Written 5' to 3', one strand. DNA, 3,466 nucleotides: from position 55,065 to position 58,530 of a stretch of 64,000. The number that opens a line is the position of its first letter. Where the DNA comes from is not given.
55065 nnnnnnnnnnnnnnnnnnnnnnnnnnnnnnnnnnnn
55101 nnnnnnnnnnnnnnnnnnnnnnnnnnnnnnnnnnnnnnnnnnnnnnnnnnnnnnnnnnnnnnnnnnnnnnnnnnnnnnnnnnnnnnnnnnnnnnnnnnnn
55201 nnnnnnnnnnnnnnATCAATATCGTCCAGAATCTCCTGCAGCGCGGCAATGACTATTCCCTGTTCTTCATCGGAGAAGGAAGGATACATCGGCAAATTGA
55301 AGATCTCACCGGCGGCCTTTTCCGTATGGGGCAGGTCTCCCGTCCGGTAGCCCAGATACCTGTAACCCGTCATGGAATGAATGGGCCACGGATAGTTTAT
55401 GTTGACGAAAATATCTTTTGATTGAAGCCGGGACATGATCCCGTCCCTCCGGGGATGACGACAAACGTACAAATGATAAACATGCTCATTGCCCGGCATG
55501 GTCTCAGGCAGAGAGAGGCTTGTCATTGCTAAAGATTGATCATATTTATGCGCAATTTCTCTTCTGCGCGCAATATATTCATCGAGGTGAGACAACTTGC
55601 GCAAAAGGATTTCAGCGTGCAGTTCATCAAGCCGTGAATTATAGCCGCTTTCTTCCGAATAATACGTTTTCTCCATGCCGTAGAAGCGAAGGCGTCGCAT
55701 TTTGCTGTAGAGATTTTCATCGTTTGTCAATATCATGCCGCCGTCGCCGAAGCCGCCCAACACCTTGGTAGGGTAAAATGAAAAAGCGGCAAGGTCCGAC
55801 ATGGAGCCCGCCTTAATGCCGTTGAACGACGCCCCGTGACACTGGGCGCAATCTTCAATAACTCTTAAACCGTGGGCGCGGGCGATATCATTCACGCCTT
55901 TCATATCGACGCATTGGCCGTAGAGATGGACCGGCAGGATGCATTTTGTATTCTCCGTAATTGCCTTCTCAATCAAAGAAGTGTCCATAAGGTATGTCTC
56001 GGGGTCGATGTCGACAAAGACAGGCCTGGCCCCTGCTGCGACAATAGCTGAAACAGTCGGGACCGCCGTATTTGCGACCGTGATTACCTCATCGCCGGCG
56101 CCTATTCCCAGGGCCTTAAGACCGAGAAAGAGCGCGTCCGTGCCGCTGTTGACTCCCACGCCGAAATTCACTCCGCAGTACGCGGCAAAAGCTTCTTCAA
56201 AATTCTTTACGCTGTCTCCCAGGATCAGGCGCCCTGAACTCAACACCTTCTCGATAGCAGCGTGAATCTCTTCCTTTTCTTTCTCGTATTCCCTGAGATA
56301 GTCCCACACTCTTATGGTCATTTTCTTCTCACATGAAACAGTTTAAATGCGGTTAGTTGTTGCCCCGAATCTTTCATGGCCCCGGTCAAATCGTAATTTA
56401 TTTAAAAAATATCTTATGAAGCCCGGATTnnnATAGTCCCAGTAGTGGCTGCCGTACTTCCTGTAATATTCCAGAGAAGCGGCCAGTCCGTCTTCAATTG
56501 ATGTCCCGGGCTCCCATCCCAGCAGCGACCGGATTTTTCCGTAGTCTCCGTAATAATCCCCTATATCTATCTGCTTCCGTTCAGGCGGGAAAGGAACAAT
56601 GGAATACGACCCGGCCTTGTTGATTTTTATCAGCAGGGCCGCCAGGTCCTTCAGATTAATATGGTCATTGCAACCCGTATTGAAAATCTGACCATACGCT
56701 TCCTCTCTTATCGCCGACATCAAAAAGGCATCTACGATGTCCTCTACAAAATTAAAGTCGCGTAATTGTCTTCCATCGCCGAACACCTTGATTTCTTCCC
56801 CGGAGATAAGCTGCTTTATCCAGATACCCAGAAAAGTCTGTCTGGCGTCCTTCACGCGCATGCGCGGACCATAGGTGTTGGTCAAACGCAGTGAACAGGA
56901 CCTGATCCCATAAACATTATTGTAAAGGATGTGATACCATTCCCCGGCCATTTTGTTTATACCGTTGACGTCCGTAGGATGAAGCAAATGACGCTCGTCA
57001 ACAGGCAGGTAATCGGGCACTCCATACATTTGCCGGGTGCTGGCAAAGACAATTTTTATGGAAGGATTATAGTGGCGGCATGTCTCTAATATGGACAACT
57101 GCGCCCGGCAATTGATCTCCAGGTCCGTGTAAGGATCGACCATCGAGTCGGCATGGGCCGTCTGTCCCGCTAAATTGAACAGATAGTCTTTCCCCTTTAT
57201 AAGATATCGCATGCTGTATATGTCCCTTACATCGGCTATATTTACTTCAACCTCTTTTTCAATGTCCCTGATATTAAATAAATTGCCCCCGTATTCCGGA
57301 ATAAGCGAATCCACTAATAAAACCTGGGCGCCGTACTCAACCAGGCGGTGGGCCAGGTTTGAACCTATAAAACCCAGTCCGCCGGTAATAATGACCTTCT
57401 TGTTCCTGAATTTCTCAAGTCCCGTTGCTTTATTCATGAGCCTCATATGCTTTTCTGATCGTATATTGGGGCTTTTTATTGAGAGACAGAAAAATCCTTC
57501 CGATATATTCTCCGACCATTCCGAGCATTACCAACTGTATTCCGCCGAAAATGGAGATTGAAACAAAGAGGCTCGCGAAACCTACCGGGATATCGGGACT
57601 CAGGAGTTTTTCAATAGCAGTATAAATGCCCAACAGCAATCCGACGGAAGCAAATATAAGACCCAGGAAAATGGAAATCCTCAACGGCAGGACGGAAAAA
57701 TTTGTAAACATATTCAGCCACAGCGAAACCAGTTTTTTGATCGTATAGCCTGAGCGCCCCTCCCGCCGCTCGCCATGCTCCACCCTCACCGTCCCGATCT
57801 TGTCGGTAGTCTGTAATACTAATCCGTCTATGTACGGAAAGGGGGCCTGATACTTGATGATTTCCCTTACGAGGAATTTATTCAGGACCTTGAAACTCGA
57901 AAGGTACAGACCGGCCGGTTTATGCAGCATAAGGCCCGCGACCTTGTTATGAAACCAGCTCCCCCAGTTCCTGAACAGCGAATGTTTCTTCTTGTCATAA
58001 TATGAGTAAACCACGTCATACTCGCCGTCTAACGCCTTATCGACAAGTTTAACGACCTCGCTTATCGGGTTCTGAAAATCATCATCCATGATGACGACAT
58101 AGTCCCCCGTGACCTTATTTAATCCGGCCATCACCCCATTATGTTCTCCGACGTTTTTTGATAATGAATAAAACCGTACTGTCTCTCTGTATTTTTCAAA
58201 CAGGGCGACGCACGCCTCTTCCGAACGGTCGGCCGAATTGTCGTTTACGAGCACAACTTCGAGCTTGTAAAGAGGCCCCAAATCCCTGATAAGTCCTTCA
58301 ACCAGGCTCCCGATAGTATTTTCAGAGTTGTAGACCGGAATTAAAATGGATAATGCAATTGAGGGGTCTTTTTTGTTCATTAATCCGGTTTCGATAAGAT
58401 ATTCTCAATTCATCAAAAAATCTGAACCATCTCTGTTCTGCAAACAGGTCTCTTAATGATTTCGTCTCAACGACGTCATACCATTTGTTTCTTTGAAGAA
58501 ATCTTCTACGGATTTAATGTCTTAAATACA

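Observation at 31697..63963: At least four GtrB/ArnC-type Und-P-sugar synthases and at least three GT-C transferases in 32 kb: parallel three-component periplasmic glycosylation systems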

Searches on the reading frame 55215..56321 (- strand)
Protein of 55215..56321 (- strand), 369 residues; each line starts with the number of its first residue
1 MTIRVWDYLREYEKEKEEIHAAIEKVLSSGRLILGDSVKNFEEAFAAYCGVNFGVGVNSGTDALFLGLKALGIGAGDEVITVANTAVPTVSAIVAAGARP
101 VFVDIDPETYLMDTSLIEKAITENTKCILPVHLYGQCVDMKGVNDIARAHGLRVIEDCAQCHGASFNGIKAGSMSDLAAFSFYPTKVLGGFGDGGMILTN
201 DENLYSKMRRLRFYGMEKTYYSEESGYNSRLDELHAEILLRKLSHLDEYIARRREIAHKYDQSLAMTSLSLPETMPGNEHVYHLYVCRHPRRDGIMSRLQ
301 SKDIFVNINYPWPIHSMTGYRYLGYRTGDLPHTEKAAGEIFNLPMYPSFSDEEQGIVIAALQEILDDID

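Call 4: search_protein_families(library=pfam, proteins=[window:55215-56321:-])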
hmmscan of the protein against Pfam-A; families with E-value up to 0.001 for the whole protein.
window:55215-56321:- (369 aa): 3 families
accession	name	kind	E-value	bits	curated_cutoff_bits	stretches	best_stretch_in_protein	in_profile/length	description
PF01041.23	DegT_DnrJ_EryC1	-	7.7e-115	384.4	19.8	1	15-362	3-360/360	DegT/DnrJ/EryC1/StrS aminotransferase family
PF01053.26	Cys_Met_Meta_PP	-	3.7e-08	32.8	27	1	38-211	54-225/381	Cys/Met metabolism PLP-dependent enzyme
PF01212.27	Beta_elim_lyase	-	0.00041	20.2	27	1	37-174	33-186/288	Beta-eliminating lyase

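Call 21: search_protein_families(library=ncbifam, proteins=[window:55215-56321:-], max_evalue=0.00001)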
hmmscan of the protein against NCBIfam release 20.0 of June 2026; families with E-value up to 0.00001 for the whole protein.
window:55215-56321:- (369 aa): 14 families
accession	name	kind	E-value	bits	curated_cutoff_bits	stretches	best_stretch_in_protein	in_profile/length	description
TIGR03588.1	PseC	equivalog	3.6e-82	276.3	423.5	1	21-365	15-380/380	UDP-4-amino-4,6-dideoxy-N-acetyl-beta-L-altrosamine transaminase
NF008658.2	PRK11658.1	equivalog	3.8e-66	223.3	631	1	16-366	14-378/379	UDP-4-amino-4-deoxy-L-arabinose aminotransferase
TIGR04181.1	NHT_00031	hypoth_equivalog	7.1e-57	192.9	420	1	14-344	11-357/359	LegC family aminotransferase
NF008687.0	PRK11706.1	equivalog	1.1e-56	192.2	375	1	22-364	16-373/375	dTDP-4-amino-4,6-dideoxygalactose transaminase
TIGR04427.1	PLP_DesI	equivalog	1.7e-48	165.7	650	1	21-353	36-371/390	dTDP-4-dehydro-6-deoxyglucose aminotransferase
NF011936.0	PRK15407.1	equivalog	8.6e-47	159.8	423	1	16-216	46-252/440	lipopolysaccharide biosynthesis protein RfbH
TIGR02379.1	ECA_wecE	subfamily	1.4e-46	159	434.85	1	35-365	30-375/376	dTDP-4-amino-4,6-dideoxy-D-glucose transaminase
NF005695.0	PRK07503.1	equivalog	1.7e-07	30.3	666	1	40-259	69-275/403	methionine gamma-lyase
NF004770.0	PRK06108.1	subfamily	2.4e-07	29.9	422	1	56-157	101-209/396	pyridoxal phosphate-dependent aminotransferase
NF005817.0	PRK07683.1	equivalog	3e-07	29.5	575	1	63-147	101-187/387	aminotransferase A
TIGR01325.1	O_suc_HS_sulf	equivalog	3.3e-07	29.3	510.05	1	37-213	55-229/380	O-succinylhomoserine sulfhydrylase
NF004621.0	PRK05957.1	equivalog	1.9e-06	26.9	498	1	59-175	96-216/389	pyridoxal phosphate-dependent aminotransferase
NF041091.1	asp_aminotase_Arch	equivalog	3.2e-06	26.2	550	0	55-129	91-165/376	aspartate aminotransferase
TIGR01328.1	met_gam_lyase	equivalog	7.6e-06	25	549.7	1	37-216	60-233/391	methionine gamma-lyase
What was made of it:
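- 55212..57446 (-): DegT-family sugar 4-aminotransferase (55212) and an atypical extended SDR (56430). PseC 276 bits and ArnB 223 bits, both below their equivalog cut-offs (call 21).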

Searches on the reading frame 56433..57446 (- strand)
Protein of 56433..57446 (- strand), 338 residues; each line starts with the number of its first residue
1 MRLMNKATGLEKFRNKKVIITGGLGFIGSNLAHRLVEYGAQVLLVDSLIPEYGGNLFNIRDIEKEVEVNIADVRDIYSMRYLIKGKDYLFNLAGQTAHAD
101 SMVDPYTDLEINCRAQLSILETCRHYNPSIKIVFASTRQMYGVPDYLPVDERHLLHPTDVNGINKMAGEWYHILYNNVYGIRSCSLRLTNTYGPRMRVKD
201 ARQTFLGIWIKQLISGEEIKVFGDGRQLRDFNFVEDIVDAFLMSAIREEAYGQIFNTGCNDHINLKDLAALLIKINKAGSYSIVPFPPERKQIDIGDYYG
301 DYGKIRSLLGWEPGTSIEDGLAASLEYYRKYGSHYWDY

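Call 4: search_protein_families(library=pfam, proteins=[window:56433-57446:-])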
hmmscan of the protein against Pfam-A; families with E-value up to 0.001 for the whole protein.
window:56433-57446:- (338 aa): 6 families
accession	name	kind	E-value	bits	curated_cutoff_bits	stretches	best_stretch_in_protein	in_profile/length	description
PF01370.27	Epimerase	-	2.3e-45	155.3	20.9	1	18-257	1-239/240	NAD dependent epimerase/dehydratase family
PF16363.11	GDP_Man_Dehyd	-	1.3e-43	150.2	27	1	19-322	1-330/332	GDP-mannose 4,6 dehydratase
PF01073.25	3Beta_HSD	-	4.1e-08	33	22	1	19-245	1-229/280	3-beta hydroxysteroid dehydrogenase/isomerase family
PF04321.23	RmlD_sub_bind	-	2.6e-07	30.5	27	1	17-285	2-240/287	RmlD substrate binding domain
PF02719.21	Polysacc_synt_2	-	1.2e-05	25.1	20.2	1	18-277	1-248/293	Polysaccharide biosynthesis protein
PF08659.16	KR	-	0.00025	21.4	22.6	1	18-84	3-73/180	KR domain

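Call 21: search_protein_families(library=ncbifam, proteins=[window:56433-57446:-], max_evalue=0.00001)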
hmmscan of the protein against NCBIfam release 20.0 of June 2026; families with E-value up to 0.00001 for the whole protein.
window:56433-57446:- (338 aa): 19 families
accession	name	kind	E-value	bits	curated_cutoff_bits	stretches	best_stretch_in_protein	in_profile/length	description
TIGR04180.1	EDH_00030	hypoth_equivalog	1.2e-38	132.9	475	1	18-314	1-295/297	NAD-dependent 4,6-dehydratase LegB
TIGR01181.1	dTDP_gluc_dehyt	equivalog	8.5e-36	123.6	365.1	1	17-332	1-315/321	dTDP-glucose 4,6-dehydratase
TIGR01179.1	galE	equivalog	1.9e-29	102.5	262.3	1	17-327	1-324/332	UDP-glucose 4-epimerase GalE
NF011728.1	PRK15181.1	equivalog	2.8e-25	89.1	760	1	15-330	15-339/348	Vi polysaccharide biosynthesis UDP-N-acetylglucosaminuronic acid C-4 epimerase TviC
TIGR02197.1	heptose_epim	equivalog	5.2e-25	88.3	274.6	1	18-327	1-312/316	ADP-glyceromanno-heptose 6-epimerase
NF008872.0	PRK11908.1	equivalog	7.1e-17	61.5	294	1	16-330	2-337/349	bifunctional UDP-4-keto-pentose/UDP-xylose synthase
NF007490.0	PRK10084.1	subfamily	8.3e-17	61.2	649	1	17-329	2-335/361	dTDP-glucose 4,6-dehydratase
NF008360.0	PRK11150.1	equivalog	1.3e-16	60.7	452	1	18-292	2-270/310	ADP-glyceromanno-heptose 6-epimerase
NF007582.0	PRK10217.1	equivalog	2.5e-16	59.7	698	1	16-330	2-333/355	dTDP-glucose 4,6-dehydratase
TIGR02622.1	CDP_4_6_dhtase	equivalog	2e-14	53.5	278.45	1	13-141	2-133/352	CDP-glucose 4,6-dehydratase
NF043036.1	ErythonDh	equivalog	3.3e-14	52.8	325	1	17-170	2-158/321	D-erythronate dehydrogenase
NF005998.1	PRK08125.1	equivalog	1.3e-12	46.9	777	1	2-327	303-648/649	bifunctional UDP-4-amino-4-deoxy-L-arabinose formyltransferase/UDP-glucuronic acid oxidase ArnA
NF041015.1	UDPsulfquin_syn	equivalog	1.4e-11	44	575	0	61-173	63-184/384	UDP-sulfoquinovose synthase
NF007956.0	PRK10675.1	subfamily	2.5e-11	43.3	394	1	17-151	2-138/338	UDP-glucose 4-epimerase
NF047922.1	GDPFucSynFcl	equivalog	1.1e-09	38.2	500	1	129-328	97-301/308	GDP-L-fucose synthase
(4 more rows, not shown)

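Call 66: search_solved_structures(query=window:56433-57446:-, max_evalue=1e-20, show_alignments=1)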
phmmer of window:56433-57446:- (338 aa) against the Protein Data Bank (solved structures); distinct sequences matched with E-value up to 1e-20: 33.
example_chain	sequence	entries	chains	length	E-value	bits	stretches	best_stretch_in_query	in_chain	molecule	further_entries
4zrm_A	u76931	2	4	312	6.6e-42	147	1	17-330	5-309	UDP-glucose 4-epimerase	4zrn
10ke_A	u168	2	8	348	1.5e-33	119.5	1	15-330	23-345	Capsular polysaccharide biosynthesis protein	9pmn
7ys8_A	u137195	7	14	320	5.2e-33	117.7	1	18-335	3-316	UDP-glucose 4-epimerase | UDP-glucose 4-epimerase along with EC 5.1.3.2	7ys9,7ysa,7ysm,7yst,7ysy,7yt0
6pmh_A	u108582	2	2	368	2.4e-31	112.2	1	13-327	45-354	UDP-glucose 4-epimerase related protein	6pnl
3ru7_A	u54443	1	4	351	1.2e-30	109.9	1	13-331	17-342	WbgU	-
3ru9_A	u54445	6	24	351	3.3e-30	108.5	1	13-331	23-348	WbgU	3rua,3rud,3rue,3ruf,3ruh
3lu1_A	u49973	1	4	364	3.7e-30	108.3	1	13-331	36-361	WbgU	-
3ruc_A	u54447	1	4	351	4.1e-30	108.2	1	13-331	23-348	WbgU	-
2b69_A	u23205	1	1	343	1.7e-29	106.2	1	11-331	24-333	UDP-glucuronate decarboxylase 1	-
6bwl_A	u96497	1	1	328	2.3e-29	105.7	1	17-328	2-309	Pal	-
4gll_A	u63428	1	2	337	2.5e-29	105.6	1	13-331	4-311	UDP-glucuronic acid decarboxylase 1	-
4m55_A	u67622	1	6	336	3.2e-29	105.3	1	15-331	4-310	UDP-glucuronic acid decarboxylase 1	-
4lk3_A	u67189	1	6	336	3.5e-29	105.1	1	15-331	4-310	UDP-glucuronic acid decarboxylase 1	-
6dnt_A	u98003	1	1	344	5.4e-29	104.5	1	13-268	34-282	NAD-dependent epimerase/dehydratase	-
9rl0_E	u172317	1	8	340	6.2e-29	104.3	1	17-330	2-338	CDP-tyvelose 2-epimerase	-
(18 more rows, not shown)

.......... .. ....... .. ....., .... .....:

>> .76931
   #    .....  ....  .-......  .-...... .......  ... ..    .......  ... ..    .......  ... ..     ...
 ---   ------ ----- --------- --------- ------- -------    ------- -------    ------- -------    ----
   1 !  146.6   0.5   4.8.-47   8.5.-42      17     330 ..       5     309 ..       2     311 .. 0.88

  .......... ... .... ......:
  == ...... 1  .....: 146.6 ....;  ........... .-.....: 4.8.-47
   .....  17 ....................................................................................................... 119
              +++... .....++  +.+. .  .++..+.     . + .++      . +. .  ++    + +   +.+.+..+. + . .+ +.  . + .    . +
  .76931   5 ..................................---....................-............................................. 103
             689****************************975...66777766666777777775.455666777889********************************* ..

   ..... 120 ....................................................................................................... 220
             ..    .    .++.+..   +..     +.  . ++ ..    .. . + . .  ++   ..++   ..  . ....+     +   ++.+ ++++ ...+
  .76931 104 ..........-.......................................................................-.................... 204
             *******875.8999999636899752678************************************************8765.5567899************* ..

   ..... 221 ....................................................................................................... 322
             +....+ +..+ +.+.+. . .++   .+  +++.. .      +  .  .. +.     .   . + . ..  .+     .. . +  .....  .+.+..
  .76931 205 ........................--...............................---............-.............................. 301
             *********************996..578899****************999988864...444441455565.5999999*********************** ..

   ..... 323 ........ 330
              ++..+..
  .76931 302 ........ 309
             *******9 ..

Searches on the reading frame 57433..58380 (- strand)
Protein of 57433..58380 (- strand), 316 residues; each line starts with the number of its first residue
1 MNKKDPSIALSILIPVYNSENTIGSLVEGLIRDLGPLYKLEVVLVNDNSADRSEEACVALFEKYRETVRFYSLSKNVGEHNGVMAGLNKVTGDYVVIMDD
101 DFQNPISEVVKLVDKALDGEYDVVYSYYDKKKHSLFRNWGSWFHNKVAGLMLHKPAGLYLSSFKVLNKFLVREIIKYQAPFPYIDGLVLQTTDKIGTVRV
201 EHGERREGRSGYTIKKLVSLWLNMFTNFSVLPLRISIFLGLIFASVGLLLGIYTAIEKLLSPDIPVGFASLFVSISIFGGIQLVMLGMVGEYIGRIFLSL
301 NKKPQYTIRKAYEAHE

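Call 4: search_protein_families(library=pfam, proteins=[window:57433-58380:-])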
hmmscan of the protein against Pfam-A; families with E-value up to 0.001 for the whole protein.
window:57433-58380:- (316 aa): 2 families
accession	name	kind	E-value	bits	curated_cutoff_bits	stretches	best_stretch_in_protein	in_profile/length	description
PF00535.33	Glycos_transf_2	-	3.6e-26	92.5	23.3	1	11-145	1-138/168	Glycosyl transferase family 2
PF13641.12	Glyco_tranf_2_3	-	5.6e-05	23.7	27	1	10-101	3-96/230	Glycosyltransferase like family 2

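Call 8: search_protein_families(library=ncbifam, proteins=[window:57433-58380:-], max_evalue=0.01)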
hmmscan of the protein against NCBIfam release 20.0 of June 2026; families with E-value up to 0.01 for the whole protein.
window:57433-58380:- (316 aa): 17 families
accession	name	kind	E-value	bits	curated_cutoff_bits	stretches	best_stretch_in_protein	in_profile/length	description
NF007986.1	PRK10714.1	equivalog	7.4e-45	153.3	529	1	10-312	8-312/316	undecaprenyl-phosphate 4-deoxy-4-formamido-L-arabinose transferase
NF047588.1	GlcsyltransPgfSStrep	equivalog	7.1e-43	147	500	1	9-310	2-304/308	glycosyltransferase PgfS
TIGR04182.1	glyco_TIGR04182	equivalog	1.6e-11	44.2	325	1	11-293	3-282/293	S-layer glycoprotein N-glycosyltransferase AglJ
NF007482.0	PRK10073.1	equivalog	2.3e-11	43.3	423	1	8-124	6-118/334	glycosyltransferase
NF041875.1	EPS_EpsD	equivalog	6.8e-10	38.8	370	1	10-105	1-93/325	exopolysaccharide biosynthesis glycosyltransferase EpsD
TIGR03111.1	glyc2_xrt_Gpos1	hypoth_equivalog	8.4e-09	34.7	363.95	1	10-104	51-144/439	TIGR03111 family XrtG-associated glycosyltransferase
TIGR03937.1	PgaC_IcaA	equivalog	1e-08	34.6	422.3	1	9-101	46-135/407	poly-beta-1,6-N-acetyl-D-glucosamine synthase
NF010496.0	PRK13915.1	equivalog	1.9e-07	30.5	262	1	7-129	30-156/307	glucosyl-3-phosphoglycerate synthase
NF047683.1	TeichurnBiosyTuaG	equivalog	1.1e-06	28.5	400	1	9-103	7-98/252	teichuronic acid biosynthesis protein TuaG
NF050050.1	ProtGlycPglI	equivalog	1.6e-06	27.7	500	1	9-121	3-113/306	GalNAc(5)-diNAcBac-PP-undecaprenol beta-1,3-glucosyltransferase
TIGR04242.1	nodulat_NodC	equivalog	3.7e-06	26.2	550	1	9-118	49-158/395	chitooligosaccharide synthase NodC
NF053739.1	GlytfEpsEBac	equivalog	1.6e-05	24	450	1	10-115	3-109/265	glycosyltransferase EpsE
NF038302.1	EPS_HpsE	equivalog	3.1e-05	23.1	300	1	9-102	2-97/307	hormogonium polysaccharide biosynthesis glycosyltransferase HpsE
TIGR03965.1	mycofact_glyco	equivalog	0.00035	19.6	280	1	9-102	75-165/467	mycofactocin biosynthesis glycosyltransferase MftF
TIGR03469.1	HpnB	hypoth_equivalog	0.00036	19.7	379.25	1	10-124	46-168/386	hopene-associated glycosyltransferase HpnB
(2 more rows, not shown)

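Call 37: search_solved_structures(query=window:57433-58380:-, max_evalue=0.00001)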
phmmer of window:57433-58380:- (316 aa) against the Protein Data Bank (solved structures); distinct sequences matched with E-value up to 0.00001: 10.
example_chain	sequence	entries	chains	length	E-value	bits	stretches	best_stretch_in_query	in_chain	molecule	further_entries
9hwj_A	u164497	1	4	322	2.7e-38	135.4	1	8-310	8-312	Undecaprenyl-phosphate 4-deoxy-4-formamido-L-arabinose transferase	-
9bhc_C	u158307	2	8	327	2.6e-37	132.2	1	8-310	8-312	Undecaprenyl-phosphate 4-deoxy-4-formamido-L-arabinose transferase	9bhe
8vxh_A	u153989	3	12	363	3.7e-37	131.7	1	8-310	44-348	Undecaprenyl-phosphate 4-deoxy-4-formamido-L-arabinose transferase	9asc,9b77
5ekp_C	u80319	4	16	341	3.4e-36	128.6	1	5-309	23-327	Uncharacterized glycosyltransferase sll0501 | Glycosyltransferase sll0501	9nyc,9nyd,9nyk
9nye_A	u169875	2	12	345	3.5e-36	128.5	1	5-309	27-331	Glycosyltransferase sll0501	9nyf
5eke_A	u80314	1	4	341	4.4e-36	128.2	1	5-309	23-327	Uncharacterized glycosyltransferase sll0501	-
5mlz_A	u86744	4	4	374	9.8e-11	45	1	7-140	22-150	Dolichol monophosphate mannose synthase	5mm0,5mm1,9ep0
6p61_A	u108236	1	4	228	5.3e-06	29.4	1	3-133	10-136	Glycosyltransferase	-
5hea_A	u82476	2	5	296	6.2e-06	29.2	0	9-103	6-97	Putative glycosyltransferase (GalT1)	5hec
3bcv_A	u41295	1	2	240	8.6e-06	28.7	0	10-102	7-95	Putative glycosyltransferase protein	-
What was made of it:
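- On GtrB/ArnC-type polyprenyl-phosphate glycosyltransferase (GT2): 57430 aligns 8-310 to ArnC 8-312 and 5-309 to GtrB (call 37).
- Checked: 57430 aligns end to end to solved ArnC (9hwj, 9bhc, 8vxh) and GtrB (5ekp) at E about 1e-36 to 1e-38 (call 37).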
